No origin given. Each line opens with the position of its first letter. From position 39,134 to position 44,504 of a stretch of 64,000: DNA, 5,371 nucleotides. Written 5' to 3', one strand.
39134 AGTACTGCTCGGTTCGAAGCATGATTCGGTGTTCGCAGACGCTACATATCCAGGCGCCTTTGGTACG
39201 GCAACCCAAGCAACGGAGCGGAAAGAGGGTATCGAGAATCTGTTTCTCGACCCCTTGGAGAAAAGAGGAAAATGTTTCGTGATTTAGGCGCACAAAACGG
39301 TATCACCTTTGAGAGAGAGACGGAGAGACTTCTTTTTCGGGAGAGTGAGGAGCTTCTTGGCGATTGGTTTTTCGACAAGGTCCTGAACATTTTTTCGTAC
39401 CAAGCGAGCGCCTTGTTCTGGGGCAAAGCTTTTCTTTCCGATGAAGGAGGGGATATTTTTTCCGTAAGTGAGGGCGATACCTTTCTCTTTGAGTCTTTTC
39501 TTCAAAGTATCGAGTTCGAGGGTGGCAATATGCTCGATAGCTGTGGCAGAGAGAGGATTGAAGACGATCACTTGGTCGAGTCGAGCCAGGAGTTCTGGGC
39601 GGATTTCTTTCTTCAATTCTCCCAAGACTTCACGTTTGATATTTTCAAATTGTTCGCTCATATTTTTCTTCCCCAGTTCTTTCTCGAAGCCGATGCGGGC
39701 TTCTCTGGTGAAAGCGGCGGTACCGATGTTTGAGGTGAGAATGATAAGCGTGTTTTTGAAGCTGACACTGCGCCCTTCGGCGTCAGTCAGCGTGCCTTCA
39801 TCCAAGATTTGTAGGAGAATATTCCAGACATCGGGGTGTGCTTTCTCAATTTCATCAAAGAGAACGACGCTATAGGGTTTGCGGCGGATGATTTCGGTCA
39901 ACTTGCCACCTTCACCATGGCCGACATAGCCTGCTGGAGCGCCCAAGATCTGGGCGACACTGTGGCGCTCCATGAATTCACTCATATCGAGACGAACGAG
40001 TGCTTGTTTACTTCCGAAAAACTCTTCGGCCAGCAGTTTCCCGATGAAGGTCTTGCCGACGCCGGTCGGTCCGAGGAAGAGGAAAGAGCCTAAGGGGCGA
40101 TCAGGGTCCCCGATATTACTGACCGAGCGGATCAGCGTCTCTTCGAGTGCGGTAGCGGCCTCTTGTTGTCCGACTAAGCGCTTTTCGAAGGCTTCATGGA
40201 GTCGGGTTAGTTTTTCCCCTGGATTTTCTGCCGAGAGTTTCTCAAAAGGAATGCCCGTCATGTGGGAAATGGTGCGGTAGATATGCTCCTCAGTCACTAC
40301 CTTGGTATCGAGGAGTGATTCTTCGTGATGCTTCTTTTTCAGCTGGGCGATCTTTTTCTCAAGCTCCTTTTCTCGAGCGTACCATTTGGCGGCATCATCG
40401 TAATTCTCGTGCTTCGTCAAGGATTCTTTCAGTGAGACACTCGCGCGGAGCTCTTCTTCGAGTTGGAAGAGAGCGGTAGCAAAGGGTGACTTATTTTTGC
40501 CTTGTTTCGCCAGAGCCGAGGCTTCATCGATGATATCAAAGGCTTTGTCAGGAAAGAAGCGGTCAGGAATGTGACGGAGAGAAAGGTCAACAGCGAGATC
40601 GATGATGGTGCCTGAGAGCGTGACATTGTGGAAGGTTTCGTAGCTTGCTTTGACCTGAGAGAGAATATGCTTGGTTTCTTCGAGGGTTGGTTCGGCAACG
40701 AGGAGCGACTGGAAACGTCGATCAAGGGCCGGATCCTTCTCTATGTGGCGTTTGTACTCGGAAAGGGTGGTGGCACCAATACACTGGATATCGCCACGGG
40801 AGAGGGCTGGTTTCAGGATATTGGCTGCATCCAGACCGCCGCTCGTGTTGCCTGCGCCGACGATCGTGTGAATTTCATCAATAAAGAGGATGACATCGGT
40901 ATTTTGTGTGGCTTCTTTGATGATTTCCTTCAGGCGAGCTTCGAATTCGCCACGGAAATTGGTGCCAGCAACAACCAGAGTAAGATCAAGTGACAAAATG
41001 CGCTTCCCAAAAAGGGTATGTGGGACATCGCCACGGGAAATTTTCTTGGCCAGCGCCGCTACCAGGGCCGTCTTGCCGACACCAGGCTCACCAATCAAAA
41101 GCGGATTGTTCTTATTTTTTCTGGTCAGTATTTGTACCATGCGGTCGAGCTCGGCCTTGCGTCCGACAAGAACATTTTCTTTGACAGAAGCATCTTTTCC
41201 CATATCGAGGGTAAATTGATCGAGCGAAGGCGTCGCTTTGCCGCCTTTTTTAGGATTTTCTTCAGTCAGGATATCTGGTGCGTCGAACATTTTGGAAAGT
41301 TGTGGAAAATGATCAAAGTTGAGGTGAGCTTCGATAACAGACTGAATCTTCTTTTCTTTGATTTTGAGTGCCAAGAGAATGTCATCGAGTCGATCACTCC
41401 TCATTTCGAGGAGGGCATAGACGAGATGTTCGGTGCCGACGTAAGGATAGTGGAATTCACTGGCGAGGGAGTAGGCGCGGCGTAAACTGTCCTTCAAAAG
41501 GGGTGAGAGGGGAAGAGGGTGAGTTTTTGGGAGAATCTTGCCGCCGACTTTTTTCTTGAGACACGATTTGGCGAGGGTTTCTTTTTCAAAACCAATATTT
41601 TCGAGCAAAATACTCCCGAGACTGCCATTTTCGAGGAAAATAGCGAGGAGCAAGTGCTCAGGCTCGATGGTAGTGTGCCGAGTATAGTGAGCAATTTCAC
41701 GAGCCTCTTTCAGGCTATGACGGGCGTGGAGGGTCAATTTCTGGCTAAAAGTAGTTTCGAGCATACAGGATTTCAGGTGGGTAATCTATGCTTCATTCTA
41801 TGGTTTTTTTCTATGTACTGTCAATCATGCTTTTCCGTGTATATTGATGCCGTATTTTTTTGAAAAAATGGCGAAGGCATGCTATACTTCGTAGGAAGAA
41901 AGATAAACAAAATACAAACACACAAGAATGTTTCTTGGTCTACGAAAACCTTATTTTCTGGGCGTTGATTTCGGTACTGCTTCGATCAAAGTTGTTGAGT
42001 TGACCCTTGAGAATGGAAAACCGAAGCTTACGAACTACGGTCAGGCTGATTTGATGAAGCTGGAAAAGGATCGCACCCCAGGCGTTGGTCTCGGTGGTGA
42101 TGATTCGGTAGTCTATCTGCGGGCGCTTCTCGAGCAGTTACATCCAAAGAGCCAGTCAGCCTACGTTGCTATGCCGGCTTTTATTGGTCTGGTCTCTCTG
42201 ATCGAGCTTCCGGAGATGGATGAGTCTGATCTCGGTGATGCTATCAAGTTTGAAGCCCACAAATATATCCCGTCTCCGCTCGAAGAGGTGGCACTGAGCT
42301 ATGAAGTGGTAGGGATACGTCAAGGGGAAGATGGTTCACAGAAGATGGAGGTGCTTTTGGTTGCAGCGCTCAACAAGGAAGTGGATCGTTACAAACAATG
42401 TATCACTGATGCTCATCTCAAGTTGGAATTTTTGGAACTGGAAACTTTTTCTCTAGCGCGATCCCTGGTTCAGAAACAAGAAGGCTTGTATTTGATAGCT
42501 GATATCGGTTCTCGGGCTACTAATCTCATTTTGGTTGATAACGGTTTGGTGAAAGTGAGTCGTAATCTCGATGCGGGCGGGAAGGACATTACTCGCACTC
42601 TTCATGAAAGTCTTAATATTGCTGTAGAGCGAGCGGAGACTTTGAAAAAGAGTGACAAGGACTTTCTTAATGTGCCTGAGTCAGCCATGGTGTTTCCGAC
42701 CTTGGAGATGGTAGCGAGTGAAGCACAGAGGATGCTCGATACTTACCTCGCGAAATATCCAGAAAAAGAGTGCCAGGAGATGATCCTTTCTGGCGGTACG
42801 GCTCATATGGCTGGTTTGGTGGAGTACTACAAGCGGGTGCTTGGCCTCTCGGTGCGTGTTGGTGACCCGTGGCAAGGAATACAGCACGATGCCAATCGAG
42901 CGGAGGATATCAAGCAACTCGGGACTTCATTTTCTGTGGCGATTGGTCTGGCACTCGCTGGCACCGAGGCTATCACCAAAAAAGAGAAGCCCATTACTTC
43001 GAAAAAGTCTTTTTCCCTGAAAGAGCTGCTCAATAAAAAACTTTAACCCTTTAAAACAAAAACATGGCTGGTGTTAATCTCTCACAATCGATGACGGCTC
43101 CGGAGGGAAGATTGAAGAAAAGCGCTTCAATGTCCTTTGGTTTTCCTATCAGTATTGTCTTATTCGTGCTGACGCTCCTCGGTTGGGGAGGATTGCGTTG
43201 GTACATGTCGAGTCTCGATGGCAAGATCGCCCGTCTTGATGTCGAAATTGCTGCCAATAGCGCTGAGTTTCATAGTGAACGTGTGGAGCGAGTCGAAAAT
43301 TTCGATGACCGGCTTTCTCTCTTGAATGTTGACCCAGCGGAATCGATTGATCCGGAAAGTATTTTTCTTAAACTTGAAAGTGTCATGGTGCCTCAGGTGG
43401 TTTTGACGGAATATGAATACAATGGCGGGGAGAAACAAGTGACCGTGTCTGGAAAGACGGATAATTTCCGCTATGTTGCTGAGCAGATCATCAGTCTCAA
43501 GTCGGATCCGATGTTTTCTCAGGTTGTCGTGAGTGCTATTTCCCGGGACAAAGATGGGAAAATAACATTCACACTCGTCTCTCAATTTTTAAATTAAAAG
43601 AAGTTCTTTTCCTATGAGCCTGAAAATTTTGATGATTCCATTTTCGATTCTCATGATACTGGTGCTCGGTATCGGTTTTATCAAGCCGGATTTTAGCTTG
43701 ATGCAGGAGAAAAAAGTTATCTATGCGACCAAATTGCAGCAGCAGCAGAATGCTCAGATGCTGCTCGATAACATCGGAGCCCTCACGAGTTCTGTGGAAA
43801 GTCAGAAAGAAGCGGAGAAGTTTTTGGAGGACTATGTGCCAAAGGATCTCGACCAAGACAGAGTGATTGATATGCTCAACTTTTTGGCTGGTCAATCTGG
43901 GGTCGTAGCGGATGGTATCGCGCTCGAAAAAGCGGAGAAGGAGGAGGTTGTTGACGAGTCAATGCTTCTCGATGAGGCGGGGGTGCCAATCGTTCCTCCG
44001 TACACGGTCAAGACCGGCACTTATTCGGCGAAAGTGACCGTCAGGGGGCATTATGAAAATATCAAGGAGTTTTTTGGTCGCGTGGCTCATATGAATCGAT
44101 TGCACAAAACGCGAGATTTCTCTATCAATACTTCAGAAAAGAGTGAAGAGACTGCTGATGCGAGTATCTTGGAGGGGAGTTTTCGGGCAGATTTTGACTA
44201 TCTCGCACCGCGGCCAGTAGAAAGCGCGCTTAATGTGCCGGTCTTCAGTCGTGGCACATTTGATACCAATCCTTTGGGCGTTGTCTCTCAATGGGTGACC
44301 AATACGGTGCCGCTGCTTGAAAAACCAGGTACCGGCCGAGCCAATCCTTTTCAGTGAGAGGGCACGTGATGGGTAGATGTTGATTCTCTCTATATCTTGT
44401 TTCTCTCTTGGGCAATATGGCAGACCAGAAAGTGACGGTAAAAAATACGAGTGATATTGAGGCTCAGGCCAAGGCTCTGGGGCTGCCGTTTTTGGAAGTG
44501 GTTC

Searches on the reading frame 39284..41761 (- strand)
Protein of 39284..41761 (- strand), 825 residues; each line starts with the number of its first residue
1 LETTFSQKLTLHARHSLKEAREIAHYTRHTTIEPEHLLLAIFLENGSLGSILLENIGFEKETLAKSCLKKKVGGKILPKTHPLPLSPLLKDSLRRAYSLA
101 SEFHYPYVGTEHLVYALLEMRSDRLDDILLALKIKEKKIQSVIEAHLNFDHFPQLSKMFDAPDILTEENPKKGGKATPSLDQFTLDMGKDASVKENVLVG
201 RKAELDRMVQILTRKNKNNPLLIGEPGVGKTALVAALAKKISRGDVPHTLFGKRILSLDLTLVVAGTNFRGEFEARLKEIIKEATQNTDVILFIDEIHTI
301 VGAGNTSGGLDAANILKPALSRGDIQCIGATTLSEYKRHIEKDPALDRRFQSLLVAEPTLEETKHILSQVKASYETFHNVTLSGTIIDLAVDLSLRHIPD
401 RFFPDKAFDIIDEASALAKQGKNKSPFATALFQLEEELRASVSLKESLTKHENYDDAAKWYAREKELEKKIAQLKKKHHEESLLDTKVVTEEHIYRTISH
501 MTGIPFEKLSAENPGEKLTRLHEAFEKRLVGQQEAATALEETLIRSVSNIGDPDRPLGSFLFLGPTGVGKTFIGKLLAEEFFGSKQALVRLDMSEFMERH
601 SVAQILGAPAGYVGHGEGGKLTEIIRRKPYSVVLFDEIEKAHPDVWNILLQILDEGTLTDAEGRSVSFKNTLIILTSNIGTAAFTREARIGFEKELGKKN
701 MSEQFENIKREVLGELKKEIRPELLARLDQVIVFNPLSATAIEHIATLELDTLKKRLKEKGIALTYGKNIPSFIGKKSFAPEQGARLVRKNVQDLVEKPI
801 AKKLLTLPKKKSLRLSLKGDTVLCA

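Call 7: search_protein_families(library=pfam, proteins=[window:39284-41761:-], max_evalue=0.001)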
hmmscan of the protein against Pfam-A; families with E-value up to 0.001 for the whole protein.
window:39284-41761:- (825 aa): 22 families
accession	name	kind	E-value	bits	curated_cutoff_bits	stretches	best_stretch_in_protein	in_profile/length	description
PF07724.20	AAA_2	-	3.3e-62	209.8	27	1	555-730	1-165/166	AAA domain (Cdc48 subfamily)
PF00004.35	AAA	-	4.2e-26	92.4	21.2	2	221-333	2-110/131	ATPase family associated with various cellular activities (AAA)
PF17871.7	AAA_lid_9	-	1.1e-21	77.1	22.8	1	360-459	2-99/104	AAA lid domain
PF07728.20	AAA_5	-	1.1e-17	64.7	22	2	560-678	2-122/139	AAA domain (dynein-related subfamily)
PF02861.25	Clp_N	-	7.1e-14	52.1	20.7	2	20-65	1-46/53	Clp amino terminal domain, pathogenicity island component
PF10431.15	ClpB_D2-small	-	1.4e-13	51.1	21.9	1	737-806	1-70/81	C-terminal, D2-small domain, of ClpB protein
PF13191.12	AAA_16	-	1.1e-11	45.9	32.6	1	198-254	2-60/167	AAA ATPase domain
PF13401.12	AAA_22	-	3.4e-10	40.8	27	0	215-304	3-97/130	AAA domain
PF00158.32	Sigma54_activat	-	5.7e-08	33.1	20.2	1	559-678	24-142/168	Sigma-54 interaction domain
PF20720.3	nSTAND3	-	2.3e-07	31.1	27.2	0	206-243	8-43/155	Novel STAND NTPase 3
PF13173.12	AAA_14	-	1.4e-06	28.8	27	0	221-303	6-77/129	AAA domain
PF12775.13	AAA_7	-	2e-06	27.9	25.8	0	214-297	30-109/181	P-loop containing dynein motor region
PF05496.18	RuvB_N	-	4.3e-06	27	27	0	530-581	10-57/159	Holliday junction DNA helicase RuvB P-loop domain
PF05621.17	TniB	-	6.4e-06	26.2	22.4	0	291-353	122-182/189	Bacterial TniB protein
PF01695.23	IstB_IS21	-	4.4e-05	23.5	24.1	0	215-243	90-118/238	IstB-like ATP binding protein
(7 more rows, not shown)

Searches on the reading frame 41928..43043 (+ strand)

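Call 7: search_protein_families(library=pfam, proteins=[window:41928-43043:+], max_evalue=0.001)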
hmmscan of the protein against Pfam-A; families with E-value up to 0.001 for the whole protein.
window:41928-43043:+ (372 aa): 2 families
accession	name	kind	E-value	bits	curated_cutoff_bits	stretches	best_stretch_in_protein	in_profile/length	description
PF11104.14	PilM_2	-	3.1e-43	148.4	27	1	12-344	1-338/340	Type IV pilus assembly protein PilM;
PF14450.12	FtsA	-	5e-13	50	31.8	1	191-319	3-114/127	Cell division protein FtsA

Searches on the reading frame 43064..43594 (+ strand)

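Call 7: search_protein_families(library=pfam, proteins=[window:43064-43594:+], max_evalue=0.001)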
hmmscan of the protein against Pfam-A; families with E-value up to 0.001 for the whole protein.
window:43064-43594:+ (177 aa): 1 family
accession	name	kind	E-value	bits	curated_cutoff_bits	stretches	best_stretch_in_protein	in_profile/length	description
PF05137.18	PilN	-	1.9e-06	28.2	22.8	1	100-172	2-75/78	Fimbrial assembly protein (PilN)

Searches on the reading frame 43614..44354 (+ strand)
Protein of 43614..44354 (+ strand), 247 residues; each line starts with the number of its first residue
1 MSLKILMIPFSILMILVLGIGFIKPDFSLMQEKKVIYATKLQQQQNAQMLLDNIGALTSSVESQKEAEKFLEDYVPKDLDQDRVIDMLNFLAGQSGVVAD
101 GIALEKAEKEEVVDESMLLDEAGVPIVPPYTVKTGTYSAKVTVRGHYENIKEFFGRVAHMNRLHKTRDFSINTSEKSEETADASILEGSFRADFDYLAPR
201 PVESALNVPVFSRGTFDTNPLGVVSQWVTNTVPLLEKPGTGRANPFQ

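Call 7: search_protein_families(library=pfam, proteins=[window:43614-44354:+], max_evalue=0.001)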
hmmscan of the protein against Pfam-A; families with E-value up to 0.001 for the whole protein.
window:43614-44354:+ (247 aa): 1 family
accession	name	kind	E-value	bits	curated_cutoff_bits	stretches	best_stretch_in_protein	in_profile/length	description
PF04350.18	PilO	-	4.6e-07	30.5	22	1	140-186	90-137/145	Pilus assembly protein, PilO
